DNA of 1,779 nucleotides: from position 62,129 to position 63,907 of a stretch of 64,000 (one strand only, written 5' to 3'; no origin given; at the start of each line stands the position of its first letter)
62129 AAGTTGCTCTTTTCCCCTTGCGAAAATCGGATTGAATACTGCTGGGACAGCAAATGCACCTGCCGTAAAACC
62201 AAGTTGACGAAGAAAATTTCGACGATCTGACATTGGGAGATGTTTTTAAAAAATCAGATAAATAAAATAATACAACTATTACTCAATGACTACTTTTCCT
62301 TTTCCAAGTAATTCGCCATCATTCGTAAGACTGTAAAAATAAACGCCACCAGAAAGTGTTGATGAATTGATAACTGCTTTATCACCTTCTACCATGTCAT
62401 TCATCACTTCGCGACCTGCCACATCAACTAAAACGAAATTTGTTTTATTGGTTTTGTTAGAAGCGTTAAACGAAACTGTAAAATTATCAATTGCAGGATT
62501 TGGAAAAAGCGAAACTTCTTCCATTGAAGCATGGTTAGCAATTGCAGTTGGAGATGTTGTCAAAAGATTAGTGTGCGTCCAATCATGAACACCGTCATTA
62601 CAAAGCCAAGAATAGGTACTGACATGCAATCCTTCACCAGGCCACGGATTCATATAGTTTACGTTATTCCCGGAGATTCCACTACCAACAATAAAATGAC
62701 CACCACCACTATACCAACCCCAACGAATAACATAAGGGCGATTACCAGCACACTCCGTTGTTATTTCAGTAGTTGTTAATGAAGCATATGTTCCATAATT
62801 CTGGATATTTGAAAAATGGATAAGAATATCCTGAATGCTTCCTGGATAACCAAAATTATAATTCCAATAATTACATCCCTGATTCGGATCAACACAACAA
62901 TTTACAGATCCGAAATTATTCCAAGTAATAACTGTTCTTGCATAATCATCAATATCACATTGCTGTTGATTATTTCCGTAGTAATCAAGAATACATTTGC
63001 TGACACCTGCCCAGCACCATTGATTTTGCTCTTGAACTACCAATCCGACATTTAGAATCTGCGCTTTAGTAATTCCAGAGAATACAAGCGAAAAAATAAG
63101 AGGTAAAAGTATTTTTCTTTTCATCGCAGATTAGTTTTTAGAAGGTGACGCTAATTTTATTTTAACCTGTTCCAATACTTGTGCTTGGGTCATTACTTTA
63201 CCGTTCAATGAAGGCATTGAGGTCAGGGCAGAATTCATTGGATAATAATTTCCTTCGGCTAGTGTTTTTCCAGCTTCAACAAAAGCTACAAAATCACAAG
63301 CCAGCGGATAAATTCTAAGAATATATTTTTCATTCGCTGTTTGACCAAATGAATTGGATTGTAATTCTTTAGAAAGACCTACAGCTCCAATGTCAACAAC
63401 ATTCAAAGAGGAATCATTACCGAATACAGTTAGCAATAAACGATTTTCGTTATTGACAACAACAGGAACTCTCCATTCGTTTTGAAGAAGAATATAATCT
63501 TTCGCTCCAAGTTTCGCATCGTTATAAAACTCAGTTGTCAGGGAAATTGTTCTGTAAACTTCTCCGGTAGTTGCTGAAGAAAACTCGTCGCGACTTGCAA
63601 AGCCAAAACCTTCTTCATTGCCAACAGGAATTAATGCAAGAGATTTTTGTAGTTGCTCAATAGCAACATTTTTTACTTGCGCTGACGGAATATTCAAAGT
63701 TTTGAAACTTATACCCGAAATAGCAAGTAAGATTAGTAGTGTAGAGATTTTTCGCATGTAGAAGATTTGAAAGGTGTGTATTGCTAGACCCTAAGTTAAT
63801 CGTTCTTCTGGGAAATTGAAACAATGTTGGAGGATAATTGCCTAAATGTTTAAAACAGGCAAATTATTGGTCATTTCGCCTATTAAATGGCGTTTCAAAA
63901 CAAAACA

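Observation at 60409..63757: Extracytoplasmic module: Tat-exported class-V PLP enzyme, membrane-anchored RidA, T9SS-secreted C39-like peptidase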

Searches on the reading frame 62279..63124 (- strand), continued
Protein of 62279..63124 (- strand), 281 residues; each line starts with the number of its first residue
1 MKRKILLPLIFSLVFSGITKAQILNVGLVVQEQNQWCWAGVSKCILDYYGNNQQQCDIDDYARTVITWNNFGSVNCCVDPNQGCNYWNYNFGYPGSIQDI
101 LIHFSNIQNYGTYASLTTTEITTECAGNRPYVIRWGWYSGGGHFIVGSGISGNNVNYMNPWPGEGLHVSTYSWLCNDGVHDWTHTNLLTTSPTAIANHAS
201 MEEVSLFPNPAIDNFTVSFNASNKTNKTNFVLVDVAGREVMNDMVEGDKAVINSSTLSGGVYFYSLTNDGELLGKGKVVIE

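Call 68: fold_search(model_id=the predicted structure, library=pdb)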
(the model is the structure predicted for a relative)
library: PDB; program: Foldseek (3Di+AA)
matches with E <= 10: 1160; with E <= 0.001: 5
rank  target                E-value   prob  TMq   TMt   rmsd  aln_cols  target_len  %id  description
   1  4g5a_A                3.0e-04  1.00  0.24  0.62   3.1        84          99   13  Crystal structure of a putative member of duf 3244 protein family (BT_1867) from Bacteroides thetaiotaomicron VPI-5482 (released 2012-09-19)
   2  3sd2                  3.2e-04  1.00  0.25  0.72   2.6        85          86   15  Crystal structure of a putative member of duf3244 protein family (BT_3571) from Bacteroides thetaiotaomicron vpi-5482 at (released 2011-06-29)
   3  1u5i_A                4.3e-04  0.98  0.25  0.12  17.6       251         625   10  Crystal Structure analysis of rat m-calpain mutant Lys10 Thr (released 2005-01-18)
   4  7c7u_B                4.8e-04  1.00  0.22  0.12  10.6       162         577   12  Biofilm associated protein - BSP domain (released 2021-05-12)
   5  8glk_D                6.4e-04  1.00  0.24  0.80   2.8        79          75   24  The Type 9 Secretion System dGldL peak II, NucA substrate bound complex (released 2024-01-31)
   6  7tzh_B                1.3e-03  0.82  0.17  0.23  17.5       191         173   10  Structure of human LAG3 domains 3-4 in complex with antibody single chain-variable fragment (released 2022-05-11)
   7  4doh_E                1.5e-03  0.87  0.20  0.26  17.9       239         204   10  IL20/IL201/IL20R2 Ternary Complex (released 2012-07-18)
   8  7xyr                  1.6e-03  0.98  0.23  0.12  15.2       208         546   10  Cystal Structure of Beta-glucuronidase from Bacteroides thetaiotaomicron (released 2023-07-05)
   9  5jip_B                1.7e-03  0.99  0.20  0.19  15.4       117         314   13  Crystal structure of the Clostridium perfringens spore cortex lytic enzyme SleM (released 2016-08-10)
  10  7c7u_A                1.7e-03  0.99  0.22  0.12  10.6       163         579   12  Biofilm associated protein - BSP domain (released 2021-05-12)
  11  9npn_B                1.9e-03  0.84  0.19  0.08  20.6       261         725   10  Crystal structure of the inactive conformation of a glycoside hydrolase (CapGH2b - E465A Mutant) from the GH2 family i (released 2025-11-12)
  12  8qb1_A                2.0e-03  1.00  0.24  0.73   3.6        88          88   17  C-terminal domain of mirolase from Tannerella forsythia (released 2024-02-28)
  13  4ry2_A                2.4e-03  1.00  0.36  0.16   5.0       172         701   15  Crystal structure of the peptidase-containing ABC transporter PCAT1 (released 2015-07-22)
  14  8iyk_F                2.5e-03  0.82  0.19  0.07  33.8       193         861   10  Tail tip conformation 1 of phage lambda tail (released 2023-10-18)
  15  8qb1_C                2.6e-03  1.00  0.23  0.74   3.3        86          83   14  C-terminal domain of mirolase from Tannerella forsythia (released 2024-02-28)
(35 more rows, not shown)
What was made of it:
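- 62279..63124 (-): Secreted C39-like (papain-fold) cysteine peptidase with a T9SS type-A C-terminal sorting domain, 281 aa; separate unit. The AF2 model (pLDDT 65.9) matches the ComA C39 domain at TMt 0.67-0.69 and the PCAT1 domain at 0.62 (call 68).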

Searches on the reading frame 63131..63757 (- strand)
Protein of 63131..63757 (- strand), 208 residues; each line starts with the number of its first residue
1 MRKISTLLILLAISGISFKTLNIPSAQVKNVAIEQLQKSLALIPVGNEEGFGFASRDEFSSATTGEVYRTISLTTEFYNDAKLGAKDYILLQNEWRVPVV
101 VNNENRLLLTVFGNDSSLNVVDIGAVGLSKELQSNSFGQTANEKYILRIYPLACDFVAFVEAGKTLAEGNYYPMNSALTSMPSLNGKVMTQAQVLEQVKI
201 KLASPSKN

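Call 3: search_protein_families(library=pfam, proteins=[window:63131-63757:-], max_evalue=0.01)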
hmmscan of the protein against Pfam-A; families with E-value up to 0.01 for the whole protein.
window:63131-63757:- (208 aa): 0 families

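Call 4: search_protein_families(library=ncbifam, proteins=[window:63131-63757:-], max_evalue=0.01)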
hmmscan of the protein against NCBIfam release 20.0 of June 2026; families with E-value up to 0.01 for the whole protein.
window:63131-63757:- (208 aa): 0 families
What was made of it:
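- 63131..63757 (-): Signal-peptide-bearing hypothetical protein, 208 aa, conserved partner of the peptidase. No Pfam or NCBIfam hit (calls 3, 4).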
